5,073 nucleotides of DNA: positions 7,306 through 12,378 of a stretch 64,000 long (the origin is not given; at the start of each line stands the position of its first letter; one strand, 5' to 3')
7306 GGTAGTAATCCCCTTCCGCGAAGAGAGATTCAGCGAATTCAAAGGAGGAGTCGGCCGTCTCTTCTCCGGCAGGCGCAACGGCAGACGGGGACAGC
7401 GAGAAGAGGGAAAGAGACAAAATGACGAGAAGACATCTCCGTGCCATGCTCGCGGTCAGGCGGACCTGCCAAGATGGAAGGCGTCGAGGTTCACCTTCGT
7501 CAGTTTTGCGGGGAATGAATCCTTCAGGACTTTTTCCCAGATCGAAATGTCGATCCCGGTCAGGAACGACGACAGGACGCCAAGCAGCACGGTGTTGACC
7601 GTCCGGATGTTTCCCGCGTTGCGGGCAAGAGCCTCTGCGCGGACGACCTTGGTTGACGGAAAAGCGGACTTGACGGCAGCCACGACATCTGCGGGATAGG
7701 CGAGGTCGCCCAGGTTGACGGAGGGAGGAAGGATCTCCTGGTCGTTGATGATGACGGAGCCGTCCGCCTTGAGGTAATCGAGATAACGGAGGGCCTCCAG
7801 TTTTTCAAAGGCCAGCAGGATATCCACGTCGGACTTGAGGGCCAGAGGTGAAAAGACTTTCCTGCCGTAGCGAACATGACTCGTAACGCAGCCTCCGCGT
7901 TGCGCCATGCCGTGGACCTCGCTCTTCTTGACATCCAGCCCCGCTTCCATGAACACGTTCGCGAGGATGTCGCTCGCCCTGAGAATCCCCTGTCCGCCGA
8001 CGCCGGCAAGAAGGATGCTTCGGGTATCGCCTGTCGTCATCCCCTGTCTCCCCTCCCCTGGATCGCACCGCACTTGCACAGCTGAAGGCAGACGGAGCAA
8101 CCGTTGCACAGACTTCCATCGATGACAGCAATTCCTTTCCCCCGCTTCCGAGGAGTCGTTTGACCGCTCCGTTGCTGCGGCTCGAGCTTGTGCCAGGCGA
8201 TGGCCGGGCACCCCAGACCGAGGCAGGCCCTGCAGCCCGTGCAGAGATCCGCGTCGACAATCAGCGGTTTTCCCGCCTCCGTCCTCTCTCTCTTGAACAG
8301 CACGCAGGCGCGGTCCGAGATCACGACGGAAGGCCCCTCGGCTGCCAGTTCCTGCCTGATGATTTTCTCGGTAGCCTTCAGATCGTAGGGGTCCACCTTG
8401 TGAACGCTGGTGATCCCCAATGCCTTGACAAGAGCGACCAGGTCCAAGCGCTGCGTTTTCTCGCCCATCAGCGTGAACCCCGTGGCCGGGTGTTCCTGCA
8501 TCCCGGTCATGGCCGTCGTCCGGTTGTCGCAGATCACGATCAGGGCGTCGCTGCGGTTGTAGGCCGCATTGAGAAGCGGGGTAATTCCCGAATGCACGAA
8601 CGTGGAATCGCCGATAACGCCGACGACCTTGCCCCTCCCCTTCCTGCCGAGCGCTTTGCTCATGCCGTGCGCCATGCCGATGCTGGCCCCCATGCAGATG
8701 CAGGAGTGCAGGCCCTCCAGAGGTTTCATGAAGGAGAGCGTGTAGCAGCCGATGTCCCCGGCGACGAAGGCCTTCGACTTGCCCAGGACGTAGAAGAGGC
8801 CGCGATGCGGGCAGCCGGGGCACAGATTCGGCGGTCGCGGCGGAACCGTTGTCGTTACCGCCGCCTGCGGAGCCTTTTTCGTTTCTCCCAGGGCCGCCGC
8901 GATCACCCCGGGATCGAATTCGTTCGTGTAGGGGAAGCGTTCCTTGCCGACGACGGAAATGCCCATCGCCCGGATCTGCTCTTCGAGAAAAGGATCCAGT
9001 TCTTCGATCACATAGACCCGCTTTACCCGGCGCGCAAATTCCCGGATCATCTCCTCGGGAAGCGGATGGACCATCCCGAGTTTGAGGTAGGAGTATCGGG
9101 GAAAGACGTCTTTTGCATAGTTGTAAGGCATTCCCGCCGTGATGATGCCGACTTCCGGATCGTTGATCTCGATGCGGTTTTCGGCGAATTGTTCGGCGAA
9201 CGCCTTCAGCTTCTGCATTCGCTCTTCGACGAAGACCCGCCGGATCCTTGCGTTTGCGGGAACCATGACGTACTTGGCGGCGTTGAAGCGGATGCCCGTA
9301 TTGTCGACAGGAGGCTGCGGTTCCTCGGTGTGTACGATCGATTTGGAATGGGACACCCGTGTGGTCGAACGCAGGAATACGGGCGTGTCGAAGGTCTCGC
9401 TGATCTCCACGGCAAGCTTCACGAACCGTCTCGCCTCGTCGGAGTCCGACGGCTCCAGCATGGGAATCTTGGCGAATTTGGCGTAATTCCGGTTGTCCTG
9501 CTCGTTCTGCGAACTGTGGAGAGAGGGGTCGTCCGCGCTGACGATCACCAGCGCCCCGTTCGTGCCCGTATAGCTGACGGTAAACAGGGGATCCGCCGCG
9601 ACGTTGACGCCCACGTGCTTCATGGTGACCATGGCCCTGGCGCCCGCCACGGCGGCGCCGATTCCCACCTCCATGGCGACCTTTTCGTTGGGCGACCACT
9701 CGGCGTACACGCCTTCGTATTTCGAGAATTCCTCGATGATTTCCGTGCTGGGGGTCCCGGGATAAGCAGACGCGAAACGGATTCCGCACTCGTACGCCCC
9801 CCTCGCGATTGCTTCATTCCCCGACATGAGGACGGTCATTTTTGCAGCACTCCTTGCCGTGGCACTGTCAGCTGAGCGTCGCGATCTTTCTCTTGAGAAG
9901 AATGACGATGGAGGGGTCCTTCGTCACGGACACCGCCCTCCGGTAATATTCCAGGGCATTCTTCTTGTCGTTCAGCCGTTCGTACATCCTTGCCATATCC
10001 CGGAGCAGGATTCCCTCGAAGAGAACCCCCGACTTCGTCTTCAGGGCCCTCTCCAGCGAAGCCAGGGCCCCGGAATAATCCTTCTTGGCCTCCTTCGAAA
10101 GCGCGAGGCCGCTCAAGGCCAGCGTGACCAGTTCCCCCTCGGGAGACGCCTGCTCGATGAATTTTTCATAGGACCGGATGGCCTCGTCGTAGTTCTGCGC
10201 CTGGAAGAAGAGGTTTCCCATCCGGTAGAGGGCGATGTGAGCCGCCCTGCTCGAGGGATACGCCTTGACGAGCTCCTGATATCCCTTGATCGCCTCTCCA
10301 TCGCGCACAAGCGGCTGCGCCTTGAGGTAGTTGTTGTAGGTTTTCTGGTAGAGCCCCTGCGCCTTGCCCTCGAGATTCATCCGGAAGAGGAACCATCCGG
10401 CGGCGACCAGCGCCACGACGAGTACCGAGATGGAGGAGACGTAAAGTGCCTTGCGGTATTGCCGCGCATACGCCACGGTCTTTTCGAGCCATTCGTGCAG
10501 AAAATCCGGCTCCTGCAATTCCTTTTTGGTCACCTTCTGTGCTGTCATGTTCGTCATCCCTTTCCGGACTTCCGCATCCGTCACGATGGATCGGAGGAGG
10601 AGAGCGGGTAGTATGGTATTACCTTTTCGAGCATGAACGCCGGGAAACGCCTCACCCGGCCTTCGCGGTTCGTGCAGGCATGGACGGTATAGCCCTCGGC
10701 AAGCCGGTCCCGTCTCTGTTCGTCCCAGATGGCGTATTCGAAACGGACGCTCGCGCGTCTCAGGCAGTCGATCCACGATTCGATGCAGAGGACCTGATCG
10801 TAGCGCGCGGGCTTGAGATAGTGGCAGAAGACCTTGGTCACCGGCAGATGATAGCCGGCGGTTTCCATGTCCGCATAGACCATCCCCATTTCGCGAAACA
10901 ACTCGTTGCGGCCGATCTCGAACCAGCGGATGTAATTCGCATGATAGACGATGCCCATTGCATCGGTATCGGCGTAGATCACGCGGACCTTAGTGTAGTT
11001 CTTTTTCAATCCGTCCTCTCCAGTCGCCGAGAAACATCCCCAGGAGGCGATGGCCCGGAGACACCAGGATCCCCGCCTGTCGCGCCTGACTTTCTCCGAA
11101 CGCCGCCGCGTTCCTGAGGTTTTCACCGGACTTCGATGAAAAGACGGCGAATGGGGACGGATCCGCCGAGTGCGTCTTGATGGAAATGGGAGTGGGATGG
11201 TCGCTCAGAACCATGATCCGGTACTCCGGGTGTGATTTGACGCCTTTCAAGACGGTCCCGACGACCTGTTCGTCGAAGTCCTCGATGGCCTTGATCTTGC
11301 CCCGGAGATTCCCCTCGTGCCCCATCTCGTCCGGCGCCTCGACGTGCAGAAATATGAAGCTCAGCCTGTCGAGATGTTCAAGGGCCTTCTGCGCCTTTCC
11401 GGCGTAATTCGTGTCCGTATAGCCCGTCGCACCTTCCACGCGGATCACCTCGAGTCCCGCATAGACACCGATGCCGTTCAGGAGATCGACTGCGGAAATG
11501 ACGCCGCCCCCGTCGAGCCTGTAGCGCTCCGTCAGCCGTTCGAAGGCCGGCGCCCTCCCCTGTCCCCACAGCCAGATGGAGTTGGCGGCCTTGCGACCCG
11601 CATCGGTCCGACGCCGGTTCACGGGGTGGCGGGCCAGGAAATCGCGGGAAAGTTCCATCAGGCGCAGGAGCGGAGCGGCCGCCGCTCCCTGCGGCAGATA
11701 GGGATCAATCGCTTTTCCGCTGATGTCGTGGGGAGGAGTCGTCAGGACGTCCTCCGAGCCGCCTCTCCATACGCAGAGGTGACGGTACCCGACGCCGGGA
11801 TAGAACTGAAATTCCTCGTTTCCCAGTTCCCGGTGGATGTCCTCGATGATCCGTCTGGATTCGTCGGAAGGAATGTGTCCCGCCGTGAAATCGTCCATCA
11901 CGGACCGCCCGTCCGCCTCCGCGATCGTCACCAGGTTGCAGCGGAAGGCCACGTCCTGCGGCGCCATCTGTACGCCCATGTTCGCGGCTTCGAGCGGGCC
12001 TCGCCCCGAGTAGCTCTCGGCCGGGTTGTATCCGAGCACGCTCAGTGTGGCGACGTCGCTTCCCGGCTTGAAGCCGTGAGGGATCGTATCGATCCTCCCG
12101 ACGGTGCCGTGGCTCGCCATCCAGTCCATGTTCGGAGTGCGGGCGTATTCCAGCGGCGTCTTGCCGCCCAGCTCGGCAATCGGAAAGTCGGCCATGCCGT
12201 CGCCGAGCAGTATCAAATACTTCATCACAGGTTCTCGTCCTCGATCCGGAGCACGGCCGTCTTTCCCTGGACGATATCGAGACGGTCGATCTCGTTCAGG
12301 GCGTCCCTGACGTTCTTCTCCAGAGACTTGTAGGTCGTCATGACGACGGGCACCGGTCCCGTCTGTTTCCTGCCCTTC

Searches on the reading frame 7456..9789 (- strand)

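Call 68: search_protein_families(library=pfam, proteins=[window:7456-9789:-], max_evalue=0.00001)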
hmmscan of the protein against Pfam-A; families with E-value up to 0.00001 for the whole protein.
window:7456-9789:- (777 aa): 1 family
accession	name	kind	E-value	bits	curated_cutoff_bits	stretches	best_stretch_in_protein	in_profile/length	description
PF01558.24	POR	-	1.5e-37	129.9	27.4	1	598-775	1-172/173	Pyruvate ferredoxin/flavodoxin oxidoreductase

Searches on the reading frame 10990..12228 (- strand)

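Call 68: search_protein_families(library=pfam, proteins=[window:10990-12228:-], max_evalue=0.00001)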
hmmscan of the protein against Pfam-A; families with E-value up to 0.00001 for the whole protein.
window:10990-12228:- (412 aa): 2 families
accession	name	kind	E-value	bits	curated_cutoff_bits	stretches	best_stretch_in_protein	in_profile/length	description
PF10143.14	PhosphMutase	-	3.1e-57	193.6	21.5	1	38-204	1-170/170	2,3-bisphosphoglycerate-independent phosphoglycerate mutase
PF01676.23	Metalloenzyme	-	1.9e-39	136.1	24.3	1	2-382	1-242/252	Metalloenzyme superfamily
